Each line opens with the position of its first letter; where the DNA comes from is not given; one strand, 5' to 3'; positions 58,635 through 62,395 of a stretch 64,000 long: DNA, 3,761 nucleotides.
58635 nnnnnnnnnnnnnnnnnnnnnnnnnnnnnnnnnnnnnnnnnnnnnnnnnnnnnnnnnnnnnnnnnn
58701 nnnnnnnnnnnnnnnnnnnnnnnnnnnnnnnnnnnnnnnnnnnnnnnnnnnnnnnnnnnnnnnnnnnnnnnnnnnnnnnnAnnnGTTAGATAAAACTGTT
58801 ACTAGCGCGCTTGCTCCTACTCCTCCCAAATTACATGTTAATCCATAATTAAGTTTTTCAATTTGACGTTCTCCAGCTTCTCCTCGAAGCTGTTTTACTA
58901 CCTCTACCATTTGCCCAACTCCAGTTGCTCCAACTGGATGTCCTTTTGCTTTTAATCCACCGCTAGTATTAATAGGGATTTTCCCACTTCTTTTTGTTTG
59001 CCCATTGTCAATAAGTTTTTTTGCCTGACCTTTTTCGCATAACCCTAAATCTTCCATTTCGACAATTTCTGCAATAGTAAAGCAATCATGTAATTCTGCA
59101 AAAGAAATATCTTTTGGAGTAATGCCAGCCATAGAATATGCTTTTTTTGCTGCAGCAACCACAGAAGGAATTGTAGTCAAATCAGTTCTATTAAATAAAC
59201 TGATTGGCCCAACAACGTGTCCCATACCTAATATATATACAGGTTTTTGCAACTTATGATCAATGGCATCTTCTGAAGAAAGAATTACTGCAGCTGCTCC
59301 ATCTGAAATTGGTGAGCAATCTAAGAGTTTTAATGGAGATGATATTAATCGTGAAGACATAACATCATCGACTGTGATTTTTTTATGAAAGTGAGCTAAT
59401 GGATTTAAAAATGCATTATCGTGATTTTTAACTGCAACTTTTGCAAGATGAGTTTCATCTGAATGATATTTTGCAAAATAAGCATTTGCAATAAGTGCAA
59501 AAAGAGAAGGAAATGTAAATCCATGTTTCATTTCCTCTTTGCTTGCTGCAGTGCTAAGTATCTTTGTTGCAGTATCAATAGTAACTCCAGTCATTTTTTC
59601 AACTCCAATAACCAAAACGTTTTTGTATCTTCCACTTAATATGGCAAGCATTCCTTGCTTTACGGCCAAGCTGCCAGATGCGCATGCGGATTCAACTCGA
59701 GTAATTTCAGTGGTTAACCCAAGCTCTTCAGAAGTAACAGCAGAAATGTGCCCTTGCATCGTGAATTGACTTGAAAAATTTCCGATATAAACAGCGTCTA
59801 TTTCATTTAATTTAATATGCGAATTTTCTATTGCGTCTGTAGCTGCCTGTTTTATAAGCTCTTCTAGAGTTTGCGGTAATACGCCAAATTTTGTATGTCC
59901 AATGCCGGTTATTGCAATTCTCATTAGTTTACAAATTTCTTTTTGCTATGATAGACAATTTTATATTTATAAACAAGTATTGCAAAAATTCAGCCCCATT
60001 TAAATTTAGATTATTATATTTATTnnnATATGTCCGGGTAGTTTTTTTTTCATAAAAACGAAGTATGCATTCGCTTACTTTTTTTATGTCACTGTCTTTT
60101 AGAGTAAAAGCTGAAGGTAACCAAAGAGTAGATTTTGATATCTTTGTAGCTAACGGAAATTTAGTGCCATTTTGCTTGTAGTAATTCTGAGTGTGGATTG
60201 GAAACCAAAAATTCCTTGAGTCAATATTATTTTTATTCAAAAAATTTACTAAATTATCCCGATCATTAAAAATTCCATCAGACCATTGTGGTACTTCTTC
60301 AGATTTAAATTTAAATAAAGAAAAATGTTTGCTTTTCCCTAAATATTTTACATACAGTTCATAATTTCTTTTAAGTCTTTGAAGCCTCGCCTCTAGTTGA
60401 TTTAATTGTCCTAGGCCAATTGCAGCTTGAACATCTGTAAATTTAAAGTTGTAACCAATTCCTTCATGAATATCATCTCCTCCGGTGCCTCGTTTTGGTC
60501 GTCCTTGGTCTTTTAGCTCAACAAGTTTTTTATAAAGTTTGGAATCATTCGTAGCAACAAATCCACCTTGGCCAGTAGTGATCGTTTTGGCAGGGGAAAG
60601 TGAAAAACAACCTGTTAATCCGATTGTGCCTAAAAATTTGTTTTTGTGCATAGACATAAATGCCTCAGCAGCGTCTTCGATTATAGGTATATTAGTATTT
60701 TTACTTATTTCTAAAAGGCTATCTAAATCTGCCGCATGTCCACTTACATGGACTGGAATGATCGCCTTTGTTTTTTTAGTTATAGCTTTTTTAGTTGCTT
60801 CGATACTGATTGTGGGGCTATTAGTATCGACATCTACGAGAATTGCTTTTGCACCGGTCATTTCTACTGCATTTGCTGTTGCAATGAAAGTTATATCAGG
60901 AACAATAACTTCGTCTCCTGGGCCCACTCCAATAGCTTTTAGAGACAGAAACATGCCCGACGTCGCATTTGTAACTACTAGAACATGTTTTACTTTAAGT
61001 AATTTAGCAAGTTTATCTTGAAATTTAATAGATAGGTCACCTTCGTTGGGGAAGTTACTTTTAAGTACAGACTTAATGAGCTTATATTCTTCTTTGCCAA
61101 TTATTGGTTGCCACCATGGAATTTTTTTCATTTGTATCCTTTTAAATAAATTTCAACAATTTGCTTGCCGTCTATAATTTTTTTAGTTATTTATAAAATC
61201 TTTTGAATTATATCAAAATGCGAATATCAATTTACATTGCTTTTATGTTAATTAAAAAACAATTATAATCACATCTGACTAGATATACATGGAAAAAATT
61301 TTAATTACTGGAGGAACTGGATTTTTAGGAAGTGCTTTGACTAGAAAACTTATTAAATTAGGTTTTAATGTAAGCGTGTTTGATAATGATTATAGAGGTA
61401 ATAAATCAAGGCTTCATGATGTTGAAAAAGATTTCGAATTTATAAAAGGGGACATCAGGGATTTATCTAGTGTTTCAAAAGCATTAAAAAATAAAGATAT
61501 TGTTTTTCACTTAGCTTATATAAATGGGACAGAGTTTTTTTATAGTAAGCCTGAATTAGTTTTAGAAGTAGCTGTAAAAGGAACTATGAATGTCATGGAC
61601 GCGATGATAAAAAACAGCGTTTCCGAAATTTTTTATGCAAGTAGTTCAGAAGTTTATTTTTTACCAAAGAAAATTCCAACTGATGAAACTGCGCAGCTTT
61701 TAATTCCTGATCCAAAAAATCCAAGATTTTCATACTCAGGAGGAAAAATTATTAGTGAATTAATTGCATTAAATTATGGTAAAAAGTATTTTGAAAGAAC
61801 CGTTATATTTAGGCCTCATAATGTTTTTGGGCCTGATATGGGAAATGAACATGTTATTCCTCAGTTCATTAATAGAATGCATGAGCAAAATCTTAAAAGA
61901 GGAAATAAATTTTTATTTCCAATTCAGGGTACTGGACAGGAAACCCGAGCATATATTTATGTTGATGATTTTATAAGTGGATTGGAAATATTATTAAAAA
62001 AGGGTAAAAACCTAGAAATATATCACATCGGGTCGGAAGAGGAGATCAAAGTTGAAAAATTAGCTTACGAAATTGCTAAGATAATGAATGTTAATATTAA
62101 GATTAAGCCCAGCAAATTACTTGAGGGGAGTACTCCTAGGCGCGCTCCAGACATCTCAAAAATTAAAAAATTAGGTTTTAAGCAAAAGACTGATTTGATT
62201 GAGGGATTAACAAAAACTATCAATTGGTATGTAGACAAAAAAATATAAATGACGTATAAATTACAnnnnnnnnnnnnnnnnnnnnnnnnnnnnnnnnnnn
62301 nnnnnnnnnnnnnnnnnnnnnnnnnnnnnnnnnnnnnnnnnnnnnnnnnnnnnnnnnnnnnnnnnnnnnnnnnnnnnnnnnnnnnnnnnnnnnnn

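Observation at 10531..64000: Hypothesis: an undecaprenyl-phosphate-sugar-dependent extracytoplasmic glycosylation system (three DPM1-like synthases, five or more GT-C transferases, a flippase)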

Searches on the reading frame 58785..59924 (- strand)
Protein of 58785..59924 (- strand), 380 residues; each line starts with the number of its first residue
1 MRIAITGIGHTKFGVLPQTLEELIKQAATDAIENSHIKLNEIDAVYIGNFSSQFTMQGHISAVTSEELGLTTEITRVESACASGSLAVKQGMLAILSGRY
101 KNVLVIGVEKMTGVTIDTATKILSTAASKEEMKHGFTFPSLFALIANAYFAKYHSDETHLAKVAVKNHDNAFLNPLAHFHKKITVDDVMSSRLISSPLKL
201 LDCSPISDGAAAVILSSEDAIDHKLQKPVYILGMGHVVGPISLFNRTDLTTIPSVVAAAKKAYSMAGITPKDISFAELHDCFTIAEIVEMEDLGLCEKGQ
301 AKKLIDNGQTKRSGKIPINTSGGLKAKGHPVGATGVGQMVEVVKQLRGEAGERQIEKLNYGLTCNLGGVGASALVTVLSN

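Call 6: search_protein_families(library=pfam, proteins=[window:58785-59924:-], max_evalue=0.01)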
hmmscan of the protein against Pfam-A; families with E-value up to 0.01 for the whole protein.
window:58785-59924:- (380 aa): 6 families
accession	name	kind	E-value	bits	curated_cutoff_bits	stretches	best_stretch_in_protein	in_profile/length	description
PF22691.2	Thiolase_C_1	-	1e-48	165.2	28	1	242-380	8-144/144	Thiolase C-terminal domain-like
PF00108.29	Thiolase_N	-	4.8e-29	102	26.4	1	16-219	19-260/260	Thiolase, N-terminal domain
PF02803.24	Thiolase_C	-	2.1e-11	44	27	1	256-375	25-121/123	Thiolase, C-terminal domain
PF08545.16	ACP_syn_III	-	5.7e-07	29.8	24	1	78-118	4-43/80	3-Oxoacyl-[acyl-carrier-protein (ACP)] synthase III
PF00109.32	ketoacyl-synt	-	1.7e-06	28.2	20.8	1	53-113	148-206/252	Beta-ketoacyl synthase, N-terminal domain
PF02801.28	Ketoacyl-synt_C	-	0.0059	17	20.8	0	256-347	28-108/119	Beta-ketoacyl synthase, C-terminal domain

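Call 54: search_protein_families(library=ncbifam, proteins=[window:58785-59924:-], max_evalue=0.00001)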
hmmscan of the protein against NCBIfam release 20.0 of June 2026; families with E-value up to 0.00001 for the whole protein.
window:58785-59924:- (380 aa): 52 families (the best 25 are shown)
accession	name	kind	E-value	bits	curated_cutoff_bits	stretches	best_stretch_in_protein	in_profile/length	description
NF004720.0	PRK06064.1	subfamily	6.1e-140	466.4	420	1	2-380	3-387/389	thiolase domain-containing protein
NF053570.1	AcCoTHIOL_METTL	equivalog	1.7e-125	418.9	600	1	3-380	4-383/385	acetyl-CoA acetyltransferase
NF005704.0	PRK07516.1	subfamily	9.6e-110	367.2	412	1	2-379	3-386/389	thiolase domain-containing protein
NF009228.0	PRK12578.1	subfamily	9.8e-100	333.9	485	1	1-379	3-386/387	thiolase domain-containing protein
NF004810.0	PRK06157.1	equivalog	8.7e-97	324.8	403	1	2-377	8-392/400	acetyl-CoA acetyltransferase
NF004936.0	PRK06289.1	equivalog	8.5e-81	271.8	375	1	18-379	24-402/405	acetyl-CoA acetyltransferase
NF006102.0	PRK08256.1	subfamily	5.4e-80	269.4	436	1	2-378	4-390/394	lipid-transfer protein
NF004811.0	PRK06158.1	subfamily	1.4e-67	228.3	421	1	2-379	9-379/384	acetyl-CoA acetyltransferase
NF004982.0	PRK06365.1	equivalog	1.4e-66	225.3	695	2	9-246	24-265/430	thiolase domain-containing protein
NF004715.0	PRK06059.1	equivalog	4.8e-65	220.1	424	1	3-373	6-393/399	lipid-transfer protein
NF053628.1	BnzsclthlBbsBGT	equivalog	2.4e-62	211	750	1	3-358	7-359/389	benzoylsuccinyl-CoA thiolase subunit BbsB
NF004721.0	PRK06065.1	equivalog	3.1e-59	200.8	455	1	2-379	11-392/393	thiolase domain-containing protein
NF006180.0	PRK08313.1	subfamily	1.3e-56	192.2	514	1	2-369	5-373/389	thiolase domain-containing protein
NF005892.0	PRK07855.1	subfamily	1.1e-52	179.2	469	1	3-375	8-386/390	lipid-transfer protein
NF006010.0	PRK08142.1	subfamily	2.9e-51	174.5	462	1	18-370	23-374/388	thiolase domain-containing protein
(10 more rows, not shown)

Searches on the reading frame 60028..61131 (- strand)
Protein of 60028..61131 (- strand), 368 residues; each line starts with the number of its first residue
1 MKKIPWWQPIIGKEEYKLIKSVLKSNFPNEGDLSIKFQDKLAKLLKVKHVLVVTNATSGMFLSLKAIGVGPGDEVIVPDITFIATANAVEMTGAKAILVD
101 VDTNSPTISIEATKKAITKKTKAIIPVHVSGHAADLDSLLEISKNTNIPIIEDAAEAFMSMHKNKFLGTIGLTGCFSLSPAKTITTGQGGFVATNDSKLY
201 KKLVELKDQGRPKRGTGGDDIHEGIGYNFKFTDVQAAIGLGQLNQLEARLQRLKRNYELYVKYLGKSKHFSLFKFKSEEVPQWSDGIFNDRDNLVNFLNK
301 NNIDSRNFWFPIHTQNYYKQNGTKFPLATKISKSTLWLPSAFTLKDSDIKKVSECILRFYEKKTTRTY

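Call 7: search_protein_families(library=pfam, proteins=[window:60028-61131:-], max_evalue=0.01)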
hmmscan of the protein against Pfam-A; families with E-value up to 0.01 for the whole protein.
window:60028-61131:- (368 aa): 4 families
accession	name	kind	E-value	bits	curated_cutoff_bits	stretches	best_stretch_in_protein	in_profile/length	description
PF01041.23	DegT_DnrJ_EryC1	-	1.6e-94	317.5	19.8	1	10-356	2-359/360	DegT/DnrJ/EryC1/StrS aminotransferase family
PF00155.27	Aminotran_1_2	-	3.3e-07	30.3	19.7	1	32-155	42-187/361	Aminotransferase class I and II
PF00266.25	Aminotran_5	-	6.3e-05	22.5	21.5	1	38-162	49-184/371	Aminotransferase class-V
PF03841.19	SelA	-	0.00048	19.7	22.8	1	36-155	51-178/367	L-seryl-tRNA selenium transferase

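Call 54: search_protein_families(library=ncbifam, proteins=[window:60028-61131:-], max_evalue=0.00001)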
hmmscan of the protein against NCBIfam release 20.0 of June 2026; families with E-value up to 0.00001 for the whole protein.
window:60028-61131:- (368 aa): 18 families
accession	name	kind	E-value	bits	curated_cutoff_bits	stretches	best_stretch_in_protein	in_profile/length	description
TIGR04181.1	NHT_00031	hypoth_equivalog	2.7e-74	250.2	420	1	5-341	2-359/359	LegC family aminotransferase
TIGR03588.1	PseC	equivalog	1.9e-65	221.3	423.5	1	4-357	2-377/380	UDP-4-amino-4,6-dideoxy-N-acetyl-beta-L-altrosamine transaminase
NF008658.2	PRK11658.1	equivalog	1.7e-60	204.7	631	1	4-357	5-374/379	UDP-4-amino-4-deoxy-L-arabinose aminotransferase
NF008687.0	PRK11706.1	equivalog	3.8e-58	197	375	1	4-360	2-374/375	dTDP-4-amino-4,6-dideoxygalactose transaminase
TIGR04427.1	PLP_DesI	equivalog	6.4e-49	167.1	650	1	27-356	47-379/390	dTDP-4-dehydro-6-deoxyglucose aminotransferase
TIGR02379.1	ECA_wecE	subfamily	1.4e-47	162.3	434.85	1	4-360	2-375/376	dTDP-4-amino-4,6-dideoxy-D-glucose transaminase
NF011936.0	PRK15407.1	equivalog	2.5e-43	148.4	423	2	13-218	46-259/440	lipopolysaccharide biosynthesis protein RfbH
NF004975.0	PRK06348.1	equivalog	5.1e-12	45.5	549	1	38-158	80-206/384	pyridoxal phosphate-dependent aminotransferase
NF004621.0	PRK05957.1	equivalog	6.5e-10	38.3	498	1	45-153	86-199/389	pyridoxal phosphate-dependent aminotransferase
NF041364.1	GntC_guanitoxin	equivalog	8e-10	38.1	415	1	49-160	62-180/356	guanitoxin biosynthesis PLP-dependent (S)-gamma-hydroxy-L-arginine cyclodehydratase GntC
NF006569.0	PRK09082.1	subfamily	6.5e-09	35.4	420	1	47-157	91-206/386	methionine aminotransferase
NF005817.0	PRK07683.1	equivalog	2.3e-08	33.1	575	1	49-154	91-201/387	aminotransferase A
NF005816.0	PRK07682.1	equivalog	5.4e-08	31.9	620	1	49-131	92-177/390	aminotransferase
NF009079.0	PRK12414.1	subfamily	9.5e-08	31.4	481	1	48-155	91-203/384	methionine aminotransferase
NF005305.0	PRK06836.1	equivalog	1.7e-07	30.8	376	1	38-125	89-175/396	pyridoxal phosphate-dependent aminotransferase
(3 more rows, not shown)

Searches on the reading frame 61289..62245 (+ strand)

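Call 7: search_protein_families(library=pfam, proteins=[window:61289-62245:+], max_evalue=0.01)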
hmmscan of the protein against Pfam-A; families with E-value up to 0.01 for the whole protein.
window:61289-62245:+ (319 aa): 10 families
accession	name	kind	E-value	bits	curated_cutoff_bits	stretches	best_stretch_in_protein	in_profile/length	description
PF01370.27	Epimerase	-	2.1e-46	158.7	20.9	1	4-248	1-240/240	NAD dependent epimerase/dehydratase family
PF16363.11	GDP_Man_Dehyd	-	4.1e-40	138.7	27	1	5-309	1-331/332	GDP-mannose 4,6 dehydratase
PF01073.25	3Beta_HSD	-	4.8e-24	85.3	22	1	5-199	1-198/280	3-beta hydroxysteroid dehydrogenase/isomerase family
PF04321.23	RmlD_sub_bind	-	2.3e-12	47.1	27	1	3-299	2-265/287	RmlD substrate binding domain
PF02719.21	Polysacc_synt_2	-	2.3e-10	40.6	20.2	1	4-119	1-128/293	Polysaccharide biosynthesis protein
PF13460.12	NAD_binding_10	-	4.3e-10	40.2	27.2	1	8-127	1-107/184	NAD(P)H-binding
PF05368.20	NmrA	-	5.9e-08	33.1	27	1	2-118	3-106/298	NmrA-like family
PF07993.18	NAD_binding_4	-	2.7e-07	30.5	20.1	1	6-181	1-209/258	Male sterility protein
PF00106.31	adh_short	-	8.7e-06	25.8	26.6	1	3-68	2-70/195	short chain dehydrogenase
PF08659.16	KR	-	0.0074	16.7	22.6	0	4-119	3-136/180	KR domain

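Call 54: search_protein_families(library=ncbifam, proteins=[window:61289-62245:+], max_evalue=0.00001)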
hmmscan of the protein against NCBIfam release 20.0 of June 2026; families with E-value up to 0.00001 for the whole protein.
window:61289-62245:+ (319 aa): 27 families (the best 25 are shown)
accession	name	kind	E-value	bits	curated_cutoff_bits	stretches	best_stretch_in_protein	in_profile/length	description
TIGR01181.1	dTDP_gluc_dehyt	equivalog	9.7e-46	156.3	365.1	1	3-318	1-315/321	dTDP-glucose 4,6-dehydratase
TIGR04180.1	EDH_00030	hypoth_equivalog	3e-43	148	475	1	4-276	1-266/297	NAD-dependent 4,6-dehydratase LegB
TIGR01179.1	galE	equivalog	1.7e-31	109.3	262.3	1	3-314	1-325/332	UDP-glucose 4-epimerase GalE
NF047922.1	GDPFucSynFcl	equivalog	5.2e-28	98.4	500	1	2-318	3-305/308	GDP-L-fucose synthase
NF042423.1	oxyalk_red_Shew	equivalog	9.8e-23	80.7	580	1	2-203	9-196/331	2-alkyl-3-oxoalkanoate reductase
NF007582.0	PRK10217.1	equivalog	3.1e-22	79.1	698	1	1-316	1-333/355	dTDP-glucose 4,6-dehydratase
NF011728.1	PRK15181.1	equivalog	6.1e-22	78.1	760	1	3-318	17-341/348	Vi polysaccharide biosynthesis UDP-N-acetylglucosaminuronic acid C-4 epimerase TviC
NF042422.1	oxyalk_red_OleD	equivalog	8.5e-22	77.9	580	1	3-202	2-189/329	2-alkyl-3-oxoalkanoate reductase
NF007490.0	PRK10084.1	subfamily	9.7e-22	77.4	649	1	3-317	2-337/361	dTDP-glucose 4,6-dehydratase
TIGR02197.1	heptose_epim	equivalog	2.9e-21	76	274.6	1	4-314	1-313/316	ADP-glyceromanno-heptose 6-epimerase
NF008872.0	PRK11908.1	equivalog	1.5e-20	73.6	294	1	1-267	1-272/349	bifunctional UDP-4-keto-pentose/UDP-xylose synthase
TIGR03466.1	HpnA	hypoth_equivalog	5.4e-20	71.5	367.65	1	3-268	2-248/327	hopanoid-associated sugar epimerase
NF005998.1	PRK08125.1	equivalog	4.3e-19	68.4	777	1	2-267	316-586/649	bifunctional UDP-4-amino-4-deoxy-L-arabinose formyltransferase/UDP-glucuronic acid oxidase ArnA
TIGR02622.1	CDP_4_6_dhtase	equivalog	4.8e-17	62.1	278.45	1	2-315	5-331/352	CDP-glucose 4,6-dehydratase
NF007956.0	PRK10675.1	subfamily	6.3e-16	58.4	394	1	3-163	2-163/338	UDP-glucose 4-epimerase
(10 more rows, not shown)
